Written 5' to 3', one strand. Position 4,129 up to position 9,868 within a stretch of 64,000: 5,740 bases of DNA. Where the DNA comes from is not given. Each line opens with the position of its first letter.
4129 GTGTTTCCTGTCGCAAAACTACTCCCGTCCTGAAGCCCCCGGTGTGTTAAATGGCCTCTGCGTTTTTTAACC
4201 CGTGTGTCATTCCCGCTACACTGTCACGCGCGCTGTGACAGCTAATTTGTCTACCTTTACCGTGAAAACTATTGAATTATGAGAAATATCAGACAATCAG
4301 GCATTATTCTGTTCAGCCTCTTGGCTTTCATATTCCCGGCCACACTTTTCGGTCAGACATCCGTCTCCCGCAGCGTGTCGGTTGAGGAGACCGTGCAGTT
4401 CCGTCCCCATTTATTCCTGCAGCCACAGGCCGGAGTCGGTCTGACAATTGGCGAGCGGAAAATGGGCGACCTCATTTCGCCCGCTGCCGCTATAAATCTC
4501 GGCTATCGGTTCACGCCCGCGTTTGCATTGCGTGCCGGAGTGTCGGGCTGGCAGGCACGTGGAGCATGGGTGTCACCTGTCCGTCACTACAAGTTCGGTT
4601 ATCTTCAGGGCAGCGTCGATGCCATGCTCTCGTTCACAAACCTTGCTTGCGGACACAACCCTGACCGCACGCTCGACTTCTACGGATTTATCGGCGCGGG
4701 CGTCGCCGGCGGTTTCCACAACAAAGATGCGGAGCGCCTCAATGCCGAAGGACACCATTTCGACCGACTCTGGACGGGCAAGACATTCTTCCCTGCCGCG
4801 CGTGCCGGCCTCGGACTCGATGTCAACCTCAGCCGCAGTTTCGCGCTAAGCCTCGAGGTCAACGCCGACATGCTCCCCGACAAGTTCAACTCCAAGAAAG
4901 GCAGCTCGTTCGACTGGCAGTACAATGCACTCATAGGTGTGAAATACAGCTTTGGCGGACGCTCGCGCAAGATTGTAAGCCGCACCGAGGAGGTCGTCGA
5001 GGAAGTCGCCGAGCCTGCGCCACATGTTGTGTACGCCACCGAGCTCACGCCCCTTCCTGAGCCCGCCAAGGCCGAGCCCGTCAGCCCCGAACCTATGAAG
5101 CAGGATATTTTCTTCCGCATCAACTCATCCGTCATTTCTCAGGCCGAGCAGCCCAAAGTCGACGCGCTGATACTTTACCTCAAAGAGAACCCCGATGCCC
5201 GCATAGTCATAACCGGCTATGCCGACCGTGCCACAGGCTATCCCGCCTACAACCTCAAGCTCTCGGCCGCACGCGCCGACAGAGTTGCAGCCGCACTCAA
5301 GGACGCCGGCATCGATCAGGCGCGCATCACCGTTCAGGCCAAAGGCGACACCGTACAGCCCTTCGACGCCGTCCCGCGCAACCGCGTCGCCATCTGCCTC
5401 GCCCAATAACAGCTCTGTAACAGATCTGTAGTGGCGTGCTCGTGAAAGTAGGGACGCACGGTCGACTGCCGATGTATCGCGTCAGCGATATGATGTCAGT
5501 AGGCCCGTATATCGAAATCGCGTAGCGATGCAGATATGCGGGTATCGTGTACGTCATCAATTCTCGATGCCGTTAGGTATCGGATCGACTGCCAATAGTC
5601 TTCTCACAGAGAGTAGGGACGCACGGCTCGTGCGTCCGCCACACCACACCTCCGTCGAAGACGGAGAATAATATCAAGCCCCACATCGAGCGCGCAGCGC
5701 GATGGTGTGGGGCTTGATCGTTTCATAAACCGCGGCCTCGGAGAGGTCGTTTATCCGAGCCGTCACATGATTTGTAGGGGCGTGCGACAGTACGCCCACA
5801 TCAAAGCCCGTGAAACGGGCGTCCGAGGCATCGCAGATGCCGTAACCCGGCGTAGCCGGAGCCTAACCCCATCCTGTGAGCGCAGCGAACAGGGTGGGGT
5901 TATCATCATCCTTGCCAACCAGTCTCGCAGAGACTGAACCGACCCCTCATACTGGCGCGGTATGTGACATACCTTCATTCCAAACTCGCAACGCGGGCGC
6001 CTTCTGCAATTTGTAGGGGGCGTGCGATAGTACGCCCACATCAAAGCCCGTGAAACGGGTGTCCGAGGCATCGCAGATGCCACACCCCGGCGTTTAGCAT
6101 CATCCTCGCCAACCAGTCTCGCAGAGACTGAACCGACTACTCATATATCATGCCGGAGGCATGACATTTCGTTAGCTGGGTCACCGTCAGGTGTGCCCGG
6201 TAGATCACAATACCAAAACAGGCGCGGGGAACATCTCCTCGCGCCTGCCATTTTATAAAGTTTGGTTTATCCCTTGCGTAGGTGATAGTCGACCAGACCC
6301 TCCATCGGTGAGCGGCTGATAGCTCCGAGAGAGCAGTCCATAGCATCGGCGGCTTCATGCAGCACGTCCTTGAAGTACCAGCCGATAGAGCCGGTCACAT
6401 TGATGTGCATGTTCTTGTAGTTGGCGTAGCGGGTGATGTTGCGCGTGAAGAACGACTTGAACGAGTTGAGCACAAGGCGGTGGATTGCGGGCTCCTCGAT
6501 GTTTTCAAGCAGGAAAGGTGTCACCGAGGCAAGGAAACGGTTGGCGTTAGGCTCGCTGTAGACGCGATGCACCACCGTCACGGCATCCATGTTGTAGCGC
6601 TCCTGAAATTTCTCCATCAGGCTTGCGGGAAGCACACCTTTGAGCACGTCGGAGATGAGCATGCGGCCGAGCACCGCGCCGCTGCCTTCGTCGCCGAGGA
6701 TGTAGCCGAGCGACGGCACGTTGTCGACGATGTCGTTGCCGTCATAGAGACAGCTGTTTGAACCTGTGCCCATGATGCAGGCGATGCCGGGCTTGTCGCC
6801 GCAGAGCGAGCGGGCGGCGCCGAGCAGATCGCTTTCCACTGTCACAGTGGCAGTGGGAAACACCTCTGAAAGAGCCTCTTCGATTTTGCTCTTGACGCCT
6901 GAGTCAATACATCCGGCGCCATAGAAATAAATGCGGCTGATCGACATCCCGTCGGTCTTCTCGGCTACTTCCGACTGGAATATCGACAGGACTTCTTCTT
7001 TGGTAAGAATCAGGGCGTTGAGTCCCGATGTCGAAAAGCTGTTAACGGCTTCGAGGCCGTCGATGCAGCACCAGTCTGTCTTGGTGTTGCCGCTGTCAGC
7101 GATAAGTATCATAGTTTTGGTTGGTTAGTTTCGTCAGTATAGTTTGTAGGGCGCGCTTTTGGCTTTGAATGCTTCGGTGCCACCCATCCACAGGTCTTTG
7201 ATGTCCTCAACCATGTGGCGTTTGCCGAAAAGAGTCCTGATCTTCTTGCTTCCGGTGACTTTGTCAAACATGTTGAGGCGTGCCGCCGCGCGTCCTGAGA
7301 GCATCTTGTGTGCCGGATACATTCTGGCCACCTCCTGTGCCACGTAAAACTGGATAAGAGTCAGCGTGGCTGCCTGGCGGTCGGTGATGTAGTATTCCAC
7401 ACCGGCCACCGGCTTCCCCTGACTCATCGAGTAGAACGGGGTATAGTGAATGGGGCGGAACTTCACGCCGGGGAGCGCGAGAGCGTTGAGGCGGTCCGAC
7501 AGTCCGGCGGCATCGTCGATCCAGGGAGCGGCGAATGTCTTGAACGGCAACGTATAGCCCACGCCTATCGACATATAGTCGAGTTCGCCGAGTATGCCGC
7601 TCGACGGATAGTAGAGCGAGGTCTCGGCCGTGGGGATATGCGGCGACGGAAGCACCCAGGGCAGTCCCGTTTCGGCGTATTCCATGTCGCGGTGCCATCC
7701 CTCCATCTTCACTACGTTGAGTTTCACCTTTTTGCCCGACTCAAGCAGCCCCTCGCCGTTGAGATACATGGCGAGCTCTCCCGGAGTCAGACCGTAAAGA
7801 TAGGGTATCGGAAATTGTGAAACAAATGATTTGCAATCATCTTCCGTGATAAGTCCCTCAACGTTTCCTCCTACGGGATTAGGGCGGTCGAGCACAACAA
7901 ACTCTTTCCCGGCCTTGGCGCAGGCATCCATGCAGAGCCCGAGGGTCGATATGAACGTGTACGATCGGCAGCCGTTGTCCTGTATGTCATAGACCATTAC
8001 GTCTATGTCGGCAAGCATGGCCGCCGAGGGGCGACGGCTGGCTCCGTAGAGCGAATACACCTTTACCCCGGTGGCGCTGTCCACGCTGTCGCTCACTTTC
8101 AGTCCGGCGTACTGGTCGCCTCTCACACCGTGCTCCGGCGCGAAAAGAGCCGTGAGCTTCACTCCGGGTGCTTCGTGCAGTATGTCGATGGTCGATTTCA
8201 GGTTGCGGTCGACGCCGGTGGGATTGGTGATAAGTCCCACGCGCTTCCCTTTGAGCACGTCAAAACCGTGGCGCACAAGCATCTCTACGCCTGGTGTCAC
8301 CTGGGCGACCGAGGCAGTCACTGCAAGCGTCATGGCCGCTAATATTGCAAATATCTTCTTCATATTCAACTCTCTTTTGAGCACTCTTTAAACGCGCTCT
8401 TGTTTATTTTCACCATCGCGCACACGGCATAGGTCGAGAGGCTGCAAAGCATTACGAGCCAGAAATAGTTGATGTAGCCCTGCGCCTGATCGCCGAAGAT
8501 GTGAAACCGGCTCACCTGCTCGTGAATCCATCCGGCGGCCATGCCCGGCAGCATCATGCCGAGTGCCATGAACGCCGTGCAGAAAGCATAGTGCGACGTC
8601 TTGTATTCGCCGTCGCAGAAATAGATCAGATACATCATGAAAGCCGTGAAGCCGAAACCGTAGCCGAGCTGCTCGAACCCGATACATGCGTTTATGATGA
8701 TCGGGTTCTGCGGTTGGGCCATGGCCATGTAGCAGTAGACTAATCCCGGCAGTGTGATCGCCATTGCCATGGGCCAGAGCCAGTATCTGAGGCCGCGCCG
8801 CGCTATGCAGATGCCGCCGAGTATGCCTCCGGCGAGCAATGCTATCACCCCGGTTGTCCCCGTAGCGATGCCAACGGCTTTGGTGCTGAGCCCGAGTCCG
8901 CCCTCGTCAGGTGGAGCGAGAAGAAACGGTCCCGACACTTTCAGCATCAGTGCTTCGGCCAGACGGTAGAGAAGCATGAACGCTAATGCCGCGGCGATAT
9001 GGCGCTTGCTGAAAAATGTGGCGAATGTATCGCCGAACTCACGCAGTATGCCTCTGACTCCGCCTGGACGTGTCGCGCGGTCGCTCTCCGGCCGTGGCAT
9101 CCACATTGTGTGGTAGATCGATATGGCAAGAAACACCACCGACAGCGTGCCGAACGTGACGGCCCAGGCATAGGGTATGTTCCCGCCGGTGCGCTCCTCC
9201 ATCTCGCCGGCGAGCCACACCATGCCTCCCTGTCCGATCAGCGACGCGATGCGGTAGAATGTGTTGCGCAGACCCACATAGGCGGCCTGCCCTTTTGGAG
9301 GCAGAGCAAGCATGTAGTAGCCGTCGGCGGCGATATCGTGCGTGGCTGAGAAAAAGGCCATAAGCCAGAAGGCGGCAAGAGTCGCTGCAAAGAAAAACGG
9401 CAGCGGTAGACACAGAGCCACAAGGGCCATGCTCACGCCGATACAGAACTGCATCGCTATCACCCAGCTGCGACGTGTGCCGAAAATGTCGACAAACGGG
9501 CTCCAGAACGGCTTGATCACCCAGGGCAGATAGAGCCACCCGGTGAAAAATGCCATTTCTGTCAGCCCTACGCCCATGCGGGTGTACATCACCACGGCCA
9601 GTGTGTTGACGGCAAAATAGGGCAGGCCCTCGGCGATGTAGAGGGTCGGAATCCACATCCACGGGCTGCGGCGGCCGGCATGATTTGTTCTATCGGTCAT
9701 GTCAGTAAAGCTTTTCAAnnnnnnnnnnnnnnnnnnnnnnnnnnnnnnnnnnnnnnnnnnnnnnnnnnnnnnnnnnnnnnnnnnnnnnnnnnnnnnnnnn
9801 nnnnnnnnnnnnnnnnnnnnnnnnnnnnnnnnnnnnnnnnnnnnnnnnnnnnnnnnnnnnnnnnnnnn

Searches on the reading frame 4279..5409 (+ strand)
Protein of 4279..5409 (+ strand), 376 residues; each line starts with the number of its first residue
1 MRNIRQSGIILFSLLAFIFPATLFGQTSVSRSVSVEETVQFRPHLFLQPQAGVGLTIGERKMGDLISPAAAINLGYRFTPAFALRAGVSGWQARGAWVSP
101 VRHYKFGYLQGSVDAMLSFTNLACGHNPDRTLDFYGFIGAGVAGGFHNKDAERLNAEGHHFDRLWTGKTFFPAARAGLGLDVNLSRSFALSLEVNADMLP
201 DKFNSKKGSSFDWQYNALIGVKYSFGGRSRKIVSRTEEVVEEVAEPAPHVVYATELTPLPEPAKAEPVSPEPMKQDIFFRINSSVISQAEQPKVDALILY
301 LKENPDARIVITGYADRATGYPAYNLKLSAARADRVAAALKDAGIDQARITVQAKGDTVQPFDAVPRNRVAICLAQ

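Call 48: search_protein_families(library=pfam, proteins=[window:4279-5409:+], max_evalue=0.00001)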
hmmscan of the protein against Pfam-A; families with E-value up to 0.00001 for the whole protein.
window:4279-5409:+ (376 aa): 1 family
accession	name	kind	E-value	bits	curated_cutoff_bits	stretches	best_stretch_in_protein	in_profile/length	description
PF00691.25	OmpA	-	1.3e-16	61.1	27.2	1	278-362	1-85/98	OmpA family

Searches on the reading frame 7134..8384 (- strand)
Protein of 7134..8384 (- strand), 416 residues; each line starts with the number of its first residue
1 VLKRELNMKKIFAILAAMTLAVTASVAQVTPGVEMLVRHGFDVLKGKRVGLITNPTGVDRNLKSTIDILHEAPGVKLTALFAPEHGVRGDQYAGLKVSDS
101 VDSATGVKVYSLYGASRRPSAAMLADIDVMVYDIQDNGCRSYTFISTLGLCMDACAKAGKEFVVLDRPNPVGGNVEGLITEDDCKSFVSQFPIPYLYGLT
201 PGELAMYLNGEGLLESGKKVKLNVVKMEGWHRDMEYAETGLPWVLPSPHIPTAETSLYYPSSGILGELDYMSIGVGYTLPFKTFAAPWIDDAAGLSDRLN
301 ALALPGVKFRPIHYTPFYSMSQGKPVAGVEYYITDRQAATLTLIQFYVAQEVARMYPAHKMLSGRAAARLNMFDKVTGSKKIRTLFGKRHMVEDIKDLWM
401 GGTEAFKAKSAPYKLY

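Call 48: search_protein_families(library=pfam, proteins=[window:7134-8384:-], max_evalue=0.00001)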
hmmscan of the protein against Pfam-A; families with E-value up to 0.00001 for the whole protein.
window:7134-8384:- (416 aa): 2 families
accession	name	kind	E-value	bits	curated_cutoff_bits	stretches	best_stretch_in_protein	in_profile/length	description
PF07075.17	NamZ_N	-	6.6e-83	277.5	26.9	1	49-253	1-202/203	Exo-beta-N-acetylmuramidase NamZ, N-terminal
PF20732.2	NamZ_C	-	5.3e-36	125.1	25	1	257-416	1-152/152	Exo-beta-N-acetylmuramidase NamZ, C-terminal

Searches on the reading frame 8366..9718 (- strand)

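Call 48: search_protein_families(library=pfam, proteins=[window:8366-9718:-], max_evalue=0.00001)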
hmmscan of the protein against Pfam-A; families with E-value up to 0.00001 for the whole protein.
window:8366-9718:- (450 aa): 2 families
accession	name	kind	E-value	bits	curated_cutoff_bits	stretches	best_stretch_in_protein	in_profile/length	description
PF07690.21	MFS_1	-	2.7e-11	43.4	33.4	1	30-390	8-345/347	Major Facilitator Superfamily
PF03092.22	BT1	-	2.7e-06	26.8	22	0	38-434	10-407/432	BT1 family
